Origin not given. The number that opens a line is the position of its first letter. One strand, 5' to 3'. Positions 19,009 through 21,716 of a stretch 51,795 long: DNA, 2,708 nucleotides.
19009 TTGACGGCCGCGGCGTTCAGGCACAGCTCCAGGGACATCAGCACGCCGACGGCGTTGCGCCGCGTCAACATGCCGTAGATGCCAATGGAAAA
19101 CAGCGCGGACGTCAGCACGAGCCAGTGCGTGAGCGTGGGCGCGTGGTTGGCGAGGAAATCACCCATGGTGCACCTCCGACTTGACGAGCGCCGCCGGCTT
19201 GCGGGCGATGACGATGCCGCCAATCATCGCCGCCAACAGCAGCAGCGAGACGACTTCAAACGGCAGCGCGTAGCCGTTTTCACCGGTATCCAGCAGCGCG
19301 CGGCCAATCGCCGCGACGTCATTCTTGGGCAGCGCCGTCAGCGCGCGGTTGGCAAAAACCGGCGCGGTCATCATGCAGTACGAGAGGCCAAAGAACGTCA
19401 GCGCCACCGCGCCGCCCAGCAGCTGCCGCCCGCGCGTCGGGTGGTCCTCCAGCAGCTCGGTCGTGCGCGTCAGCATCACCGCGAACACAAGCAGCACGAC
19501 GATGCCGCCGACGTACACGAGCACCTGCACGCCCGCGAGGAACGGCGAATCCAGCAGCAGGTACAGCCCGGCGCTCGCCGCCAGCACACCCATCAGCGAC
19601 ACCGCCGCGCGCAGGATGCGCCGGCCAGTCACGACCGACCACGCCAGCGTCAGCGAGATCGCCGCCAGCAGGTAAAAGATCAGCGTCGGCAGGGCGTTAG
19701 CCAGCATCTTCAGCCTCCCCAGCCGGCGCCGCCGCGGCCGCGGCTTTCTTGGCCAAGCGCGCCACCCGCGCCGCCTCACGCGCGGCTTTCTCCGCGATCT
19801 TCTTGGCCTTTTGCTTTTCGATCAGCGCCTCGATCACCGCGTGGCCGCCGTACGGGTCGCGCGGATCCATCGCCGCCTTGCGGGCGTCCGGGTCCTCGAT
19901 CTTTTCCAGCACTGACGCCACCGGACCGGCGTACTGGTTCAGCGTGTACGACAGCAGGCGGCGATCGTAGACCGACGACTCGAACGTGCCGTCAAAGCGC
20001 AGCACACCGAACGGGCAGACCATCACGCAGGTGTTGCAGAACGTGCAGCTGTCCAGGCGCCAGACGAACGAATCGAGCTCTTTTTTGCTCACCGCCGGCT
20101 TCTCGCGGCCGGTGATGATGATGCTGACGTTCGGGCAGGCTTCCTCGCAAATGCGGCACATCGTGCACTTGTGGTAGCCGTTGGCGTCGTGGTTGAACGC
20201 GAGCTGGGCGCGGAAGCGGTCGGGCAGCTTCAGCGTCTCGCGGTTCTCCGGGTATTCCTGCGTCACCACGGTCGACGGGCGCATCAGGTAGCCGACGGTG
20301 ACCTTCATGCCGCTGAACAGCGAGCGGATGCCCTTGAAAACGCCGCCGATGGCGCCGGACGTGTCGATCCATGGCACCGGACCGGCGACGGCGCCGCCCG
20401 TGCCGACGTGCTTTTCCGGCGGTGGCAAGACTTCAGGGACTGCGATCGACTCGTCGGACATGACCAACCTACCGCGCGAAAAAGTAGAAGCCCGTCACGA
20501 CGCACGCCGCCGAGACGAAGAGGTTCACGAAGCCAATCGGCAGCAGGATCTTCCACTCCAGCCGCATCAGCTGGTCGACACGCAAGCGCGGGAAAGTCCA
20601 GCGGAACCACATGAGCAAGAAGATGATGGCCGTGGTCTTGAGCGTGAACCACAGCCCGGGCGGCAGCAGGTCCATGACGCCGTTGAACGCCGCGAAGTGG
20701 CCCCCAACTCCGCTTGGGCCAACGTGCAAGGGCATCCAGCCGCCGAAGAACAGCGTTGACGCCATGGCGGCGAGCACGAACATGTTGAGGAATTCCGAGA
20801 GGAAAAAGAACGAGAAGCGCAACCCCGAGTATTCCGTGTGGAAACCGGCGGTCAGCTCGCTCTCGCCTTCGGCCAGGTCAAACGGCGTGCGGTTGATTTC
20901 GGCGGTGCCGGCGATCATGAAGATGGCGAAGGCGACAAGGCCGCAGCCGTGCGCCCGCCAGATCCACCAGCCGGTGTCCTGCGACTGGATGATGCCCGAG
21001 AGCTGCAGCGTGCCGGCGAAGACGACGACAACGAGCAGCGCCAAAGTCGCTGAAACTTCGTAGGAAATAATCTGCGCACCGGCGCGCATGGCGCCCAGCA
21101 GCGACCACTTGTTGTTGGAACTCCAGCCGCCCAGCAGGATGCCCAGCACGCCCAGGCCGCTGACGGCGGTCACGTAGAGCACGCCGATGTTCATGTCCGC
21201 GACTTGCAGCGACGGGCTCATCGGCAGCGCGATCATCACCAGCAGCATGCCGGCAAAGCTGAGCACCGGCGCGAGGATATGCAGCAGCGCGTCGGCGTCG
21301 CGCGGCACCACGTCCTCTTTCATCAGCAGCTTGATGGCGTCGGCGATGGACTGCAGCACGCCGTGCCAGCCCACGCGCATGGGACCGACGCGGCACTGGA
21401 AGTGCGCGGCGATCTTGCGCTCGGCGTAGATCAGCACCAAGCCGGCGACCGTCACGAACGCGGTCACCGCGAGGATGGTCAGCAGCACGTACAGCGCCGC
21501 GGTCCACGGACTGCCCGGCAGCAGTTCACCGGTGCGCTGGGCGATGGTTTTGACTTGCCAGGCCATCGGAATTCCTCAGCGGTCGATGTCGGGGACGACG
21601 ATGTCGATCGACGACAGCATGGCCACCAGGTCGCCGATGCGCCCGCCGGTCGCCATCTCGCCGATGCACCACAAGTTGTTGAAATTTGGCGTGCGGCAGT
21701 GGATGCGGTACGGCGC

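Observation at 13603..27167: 2-oxoglutarate:ferredoxin oxidoreductase, an NuoEFG-less complex I and a ferredoxin fused into one ~13.6-kb operon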

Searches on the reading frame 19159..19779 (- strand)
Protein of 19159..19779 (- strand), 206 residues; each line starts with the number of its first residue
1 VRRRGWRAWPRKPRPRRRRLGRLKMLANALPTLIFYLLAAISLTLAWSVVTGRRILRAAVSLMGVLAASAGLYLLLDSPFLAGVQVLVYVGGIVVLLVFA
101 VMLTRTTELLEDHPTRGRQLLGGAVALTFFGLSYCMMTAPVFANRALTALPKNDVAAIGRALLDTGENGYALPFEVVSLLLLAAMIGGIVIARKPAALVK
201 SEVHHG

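Call 4: search_protein_families(library=pfam, proteins=[window:19159-19779:-])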
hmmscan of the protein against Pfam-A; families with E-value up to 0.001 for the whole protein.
window:19159-19779:- (206 aa): 1 family
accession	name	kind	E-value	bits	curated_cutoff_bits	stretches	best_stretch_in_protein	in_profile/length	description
PF00499.25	Oxidored_q3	-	2.3e-32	112.2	33.2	1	46-191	2-146/146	NADH-ubiquinone/plastoquinone oxidoreductase chain 6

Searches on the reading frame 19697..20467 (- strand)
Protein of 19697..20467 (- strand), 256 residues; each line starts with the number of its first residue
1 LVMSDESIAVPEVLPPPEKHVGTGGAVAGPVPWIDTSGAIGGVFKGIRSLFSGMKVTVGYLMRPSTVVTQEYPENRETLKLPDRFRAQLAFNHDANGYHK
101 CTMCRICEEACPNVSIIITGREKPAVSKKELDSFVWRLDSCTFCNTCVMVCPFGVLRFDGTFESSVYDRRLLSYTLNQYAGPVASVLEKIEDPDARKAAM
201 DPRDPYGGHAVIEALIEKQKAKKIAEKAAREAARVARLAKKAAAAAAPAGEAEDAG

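Call 4: search_protein_families(library=pfam, proteins=[window:19697-20467:-])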
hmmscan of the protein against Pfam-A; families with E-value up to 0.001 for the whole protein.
window:19697-20467:- (256 aa): 11 families
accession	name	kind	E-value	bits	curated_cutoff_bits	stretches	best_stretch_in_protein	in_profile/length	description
PF00037.32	Fer4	-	2.6e-11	43.3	21.1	1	135-156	2-23/24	4Fe-4S binding domain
PF13187.11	Fer4_9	-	1.6e-08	34.9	27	1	100-154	1-50/52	4Fe-4S dicluster domain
PF12837.12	Fer4_6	-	1.9e-08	34.3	25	1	135-156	3-24/24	4Fe-4S binding domain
PF12838.12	Fer4_7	-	2.1e-08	34.9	27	1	100-155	1-52/52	4Fe-4S dicluster domain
PF13484.11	Fer4_16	-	9.7e-08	33.1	30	0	141-182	2-40/66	4Fe-4S double cluster binding domain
PF13183.11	Fer4_8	-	2.2e-06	28.6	27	1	99-155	3-68/68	4Fe-4S dicluster domain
PF13534.11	Fer4_17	-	3.3e-06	28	22.2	0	93-113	38-58/61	4Fe-4S dicluster domain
PF13237.11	Fer4_10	-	7.2e-06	26.3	25.5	1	98-152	6-53/53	4Fe-4S dicluster domain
PF12797.12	Fer4_2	-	1.1e-05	25.5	24.5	0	100-112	9-21/22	4Fe-4S binding domain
PF12800.12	Fer4_4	-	8.5e-05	23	24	0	99-112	2-15/17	4Fe-4S binding domain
PF14697.11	Fer4_21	-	0.00064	20.2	35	0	100-153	7-53/59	4Fe-4S dicluster domain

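Call 6: search_protein_families(library=ncbifam, proteins=[window:19697-20467:-], max_evalue=0.00001)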
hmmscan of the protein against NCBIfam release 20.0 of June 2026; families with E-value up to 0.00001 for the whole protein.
window:19697-20467:- (256 aa): 20 families
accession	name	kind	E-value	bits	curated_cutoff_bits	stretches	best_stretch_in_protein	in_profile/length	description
NF004537.0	PRK05888.1-3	equivalog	8.8e-22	77.6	163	1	51-227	24-199/204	NADH-quinone oxidoreductase subunit NuoI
TIGR01971.1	NuoI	subfamily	1.2e-21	76.5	113.05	1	53-175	1-117/121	NADH-quinone oxidoreductase, chain I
NF004540.0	PRK05888.2-1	equivalog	3.5e-17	62.3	215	1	49-173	3-120/139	NADH-quinone oxidoreductase subunit NuoI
NF004538.0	PRK05888.1-4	equivalog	6.4e-15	55.1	135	1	48-169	14-130/162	NADH-quinone oxidoreductase subunit NuoI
NF004536.0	PRK05888.1-1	equivalog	8.3e-15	54.6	212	1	45-175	8-133/180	NADH-quinone oxidoreductase subunit NuoI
TIGR00403.1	ndhI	equivalog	2.8e-14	53.1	302.35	1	50-175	22-138/183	NAD(P)H-quinone oxidoreductase subunit I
NF004539.0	PRK05888.1-5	equivalog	1.7e-13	50.6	225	1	49-175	15-136/162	NADH-quinone oxidoreductase subunit NuoI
NF004544.0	PRK05888.2-6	equivalog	2.6e-11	43.5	457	1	49-167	33-147/220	NADH-quinone oxidoreductase subunit NuoI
NF006221.0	PRK08348.1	subfamily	5.9e-11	42.2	124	1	68-169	19-105/136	NADH-plastoquinone oxidoreductase subunit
NF004542.0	PRK05888.2-3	equivalog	2.8e-10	40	248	1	49-170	35-153/203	NADH-quinone oxidoreductase subunit NuoI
NF040612.1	F420_dehyd_FpoI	exception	5.3e-10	39.2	180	1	66-164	16-107/135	F420H2 dehydrogenase subunit FpoI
NF045874.1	Vhu_polyferre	exception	5.4e-10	38.5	600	1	99-160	157-217/381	F420-non-reducing hydrogenase associated-polyferredoxin VhuB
NF004545.0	PRK05888.3-1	equivalog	1.7e-09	37.5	229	1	66-164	40-131/154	NADH-quinone oxidoreductase subunit NuoI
NF009053.0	PRK12387.1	subfamily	2.6e-09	37.1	204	1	67-170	13-104/180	formate hydrogenlyase complex iron-sulfur subunit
NF004541.0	PRK05888.2-2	equivalog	8.5e-09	35.5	217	1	50-184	20-139/168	NADH-quinone oxidoreductase subunit NuoI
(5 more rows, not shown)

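Call 47: search_solved_structures(query=window:19697-20461:-, max_evalue=0.00001, show_alignments=2)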
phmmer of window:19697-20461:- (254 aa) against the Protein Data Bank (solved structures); distinct sequences matched with E-value up to 0.00001: 43.
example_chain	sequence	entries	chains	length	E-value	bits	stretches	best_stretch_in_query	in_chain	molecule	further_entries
9sw6_G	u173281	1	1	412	2.3e-15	60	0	98-151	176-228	Polyferredoxin protein MvhB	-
7wfg_I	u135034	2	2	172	1.9e-12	50.5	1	44-174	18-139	NAD(P)H-quinone oxidoreductase subunit I, chloroplastic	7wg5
9grx_I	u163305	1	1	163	2.8e-12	50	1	52-173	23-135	NAD(P)H-quinone oxidoreductase subunit I, chloroplastic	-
7eu3_I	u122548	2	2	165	4.7e-12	49.2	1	66-173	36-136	NAD(P)H-quinone oxidoreductase subunit I, chloroplastic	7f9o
6hum_I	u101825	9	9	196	7.1e-12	48.6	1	47-174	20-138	NAD(P)H-quinone oxidoreductase subunit I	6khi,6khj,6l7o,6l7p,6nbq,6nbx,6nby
5xtb_B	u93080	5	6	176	2.6e-11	46.7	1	47-172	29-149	NADH dehydrogenase [ubiquinone] iron-sulfur protein 8, mitochondrial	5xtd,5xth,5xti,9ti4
9cwt_B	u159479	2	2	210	4e-11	46.2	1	47-172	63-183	NADH dehydrogenase [ubiquinone] iron-sulfur protein 8, mitochondrial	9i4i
5lc5_I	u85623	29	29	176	1.1e-10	44.7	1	48-172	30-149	NADH dehydrogenase [ubiquinone] iron-sulfur protein 8, mitochondrial | Mitochondrial complex I, TYKY subunit | NADH:ubiquinone oxidoreductase core subunit S8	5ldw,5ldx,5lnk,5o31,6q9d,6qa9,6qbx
7awt_I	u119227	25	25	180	1.2e-10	44.6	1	67-173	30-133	NADH-quinone oxidoreductase subunit I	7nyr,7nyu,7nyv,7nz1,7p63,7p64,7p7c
2fug_9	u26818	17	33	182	1.2e-10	44.6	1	46-172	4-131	NADH-quinone oxidoreductase chain 9 | NADH-QUINONE OXIDOREDUCTASE SUBUNIT 9 | NADH-quinone oxidoreductase subunit I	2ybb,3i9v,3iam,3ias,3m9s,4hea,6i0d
7v2c_B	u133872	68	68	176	1.4e-10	44.3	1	48-172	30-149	NADH dehydrogenase [ubiquinone] iron-sulfur protein 8, mitochondrial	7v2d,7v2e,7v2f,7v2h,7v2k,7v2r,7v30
7qsd_I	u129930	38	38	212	1.7e-10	44.1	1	48-172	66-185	NADH dehydrogenase [ubiquinone] iron-sulfur protein 8, mitochondrial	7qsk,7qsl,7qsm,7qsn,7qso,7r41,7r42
6zk9_9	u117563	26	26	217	1.9e-10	44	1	48-172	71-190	Mitochondrial complex I, TYKY subunit | Complex I-23kD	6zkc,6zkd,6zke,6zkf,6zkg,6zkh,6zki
7ar7_I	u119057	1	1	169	2e-10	43.8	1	47-167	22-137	NADH dehydrogenase [ubiquinone] iron-sulfur protein 8-A, mitochondrial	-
6g2j_I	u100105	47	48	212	2.2e-10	43.8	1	47-172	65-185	NADH dehydrogenase [ubiquinone] iron-sulfur protein 8, mitochondrial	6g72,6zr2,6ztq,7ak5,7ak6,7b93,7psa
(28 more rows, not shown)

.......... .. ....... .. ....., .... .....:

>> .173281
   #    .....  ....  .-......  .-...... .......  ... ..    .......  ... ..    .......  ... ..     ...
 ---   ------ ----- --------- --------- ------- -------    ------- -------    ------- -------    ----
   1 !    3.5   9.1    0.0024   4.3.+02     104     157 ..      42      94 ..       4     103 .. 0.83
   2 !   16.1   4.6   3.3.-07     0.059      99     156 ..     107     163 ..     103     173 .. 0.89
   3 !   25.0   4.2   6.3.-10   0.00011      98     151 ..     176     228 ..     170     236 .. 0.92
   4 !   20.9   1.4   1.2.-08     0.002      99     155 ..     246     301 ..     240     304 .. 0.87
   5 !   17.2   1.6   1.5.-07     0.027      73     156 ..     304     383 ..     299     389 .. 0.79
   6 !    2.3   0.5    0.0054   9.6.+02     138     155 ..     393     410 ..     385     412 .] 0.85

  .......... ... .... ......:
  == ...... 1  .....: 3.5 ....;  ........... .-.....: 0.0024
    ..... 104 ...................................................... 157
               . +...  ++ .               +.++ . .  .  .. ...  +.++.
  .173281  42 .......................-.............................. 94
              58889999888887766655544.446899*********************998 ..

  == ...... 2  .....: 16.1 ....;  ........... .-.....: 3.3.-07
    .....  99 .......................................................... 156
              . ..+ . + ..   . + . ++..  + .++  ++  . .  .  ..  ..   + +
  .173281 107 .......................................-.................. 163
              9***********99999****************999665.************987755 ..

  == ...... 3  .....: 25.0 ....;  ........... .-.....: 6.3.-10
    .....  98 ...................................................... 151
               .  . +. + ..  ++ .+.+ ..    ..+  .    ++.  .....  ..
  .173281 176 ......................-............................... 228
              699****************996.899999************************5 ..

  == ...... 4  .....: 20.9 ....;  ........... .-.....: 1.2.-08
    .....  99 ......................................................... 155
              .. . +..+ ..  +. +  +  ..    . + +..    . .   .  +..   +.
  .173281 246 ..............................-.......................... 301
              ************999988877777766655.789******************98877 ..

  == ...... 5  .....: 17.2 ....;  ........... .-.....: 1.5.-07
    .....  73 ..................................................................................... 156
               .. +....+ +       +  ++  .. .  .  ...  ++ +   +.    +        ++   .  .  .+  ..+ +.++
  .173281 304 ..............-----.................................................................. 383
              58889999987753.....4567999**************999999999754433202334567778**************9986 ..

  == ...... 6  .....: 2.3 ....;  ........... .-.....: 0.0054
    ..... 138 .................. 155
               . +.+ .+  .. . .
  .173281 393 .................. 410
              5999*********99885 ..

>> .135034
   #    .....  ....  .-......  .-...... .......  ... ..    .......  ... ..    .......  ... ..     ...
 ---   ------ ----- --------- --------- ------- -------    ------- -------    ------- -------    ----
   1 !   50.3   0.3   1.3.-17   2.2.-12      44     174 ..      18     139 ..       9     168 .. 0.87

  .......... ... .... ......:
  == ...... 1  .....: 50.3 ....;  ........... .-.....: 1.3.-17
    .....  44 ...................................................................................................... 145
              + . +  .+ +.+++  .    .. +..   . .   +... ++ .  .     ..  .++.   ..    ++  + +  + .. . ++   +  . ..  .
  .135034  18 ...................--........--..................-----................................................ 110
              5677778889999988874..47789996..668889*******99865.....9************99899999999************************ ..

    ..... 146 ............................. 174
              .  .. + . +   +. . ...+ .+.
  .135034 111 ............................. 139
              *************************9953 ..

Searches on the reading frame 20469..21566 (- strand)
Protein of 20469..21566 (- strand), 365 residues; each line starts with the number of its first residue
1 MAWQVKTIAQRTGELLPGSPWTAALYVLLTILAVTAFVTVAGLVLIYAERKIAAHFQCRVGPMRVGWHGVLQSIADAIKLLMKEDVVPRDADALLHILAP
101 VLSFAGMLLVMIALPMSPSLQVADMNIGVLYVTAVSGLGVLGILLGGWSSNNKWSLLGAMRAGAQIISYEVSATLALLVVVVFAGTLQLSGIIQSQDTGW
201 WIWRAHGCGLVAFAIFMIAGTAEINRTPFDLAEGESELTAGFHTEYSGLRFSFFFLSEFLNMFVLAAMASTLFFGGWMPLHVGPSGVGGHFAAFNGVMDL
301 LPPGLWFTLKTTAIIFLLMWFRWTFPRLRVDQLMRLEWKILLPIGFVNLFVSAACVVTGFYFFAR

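Call 3: search_protein_families(library=pfam, proteins=[window:20469-21566:-])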
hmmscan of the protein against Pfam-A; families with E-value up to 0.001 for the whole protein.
window:20469-21566:- (365 aa): 1 family
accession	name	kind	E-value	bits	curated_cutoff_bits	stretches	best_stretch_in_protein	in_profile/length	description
PF00146.26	NADHdh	-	6.1e-114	380.8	27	1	31-352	3-297/298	NADH dehydrogenase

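Call 6: search_protein_families(library=ncbifam, proteins=[window:20469-21566:-], max_evalue=0.00001)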
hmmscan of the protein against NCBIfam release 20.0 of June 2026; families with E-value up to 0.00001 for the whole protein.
window:20469-21566:- (365 aa): 7 families
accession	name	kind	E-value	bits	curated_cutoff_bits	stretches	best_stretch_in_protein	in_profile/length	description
NF004741.0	PRK06076.1-2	equivalog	4.7e-101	338.4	305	1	25-357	20-334/337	NADH-quinone oxidoreductase subunit NuoH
NF004743.0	PRK06076.1-4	equivalog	1.2e-96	324.3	494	1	27-354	16-340/433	NADH-quinone oxidoreductase subunit NuoH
NF004745.0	PRK06076.1-6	equivalog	9.7e-93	311.1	450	1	23-356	11-333/341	NADH-quinone oxidoreductase subunit NuoH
NF004740.0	PRK06076.1-1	equivalog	1.4e-91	307.5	399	1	25-357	12-321/325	NADH-quinone oxidoreductase subunit NuoH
NF004742.0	PRK06076.1-3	equivalog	6.7e-87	292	531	1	12-360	10-352/356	NADH-quinone oxidoreductase subunit NuoH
NF004744.0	PRK06076.1-5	equivalog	8.7e-83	278.5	542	1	23-358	26-365/372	NADH-quinone oxidoreductase subunit NuoH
NF040610.1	F420_dehyd_FpoH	exception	1.5e-82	277.7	475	1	28-353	13-333/339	F420H2 dehydrogenase subunit FpoH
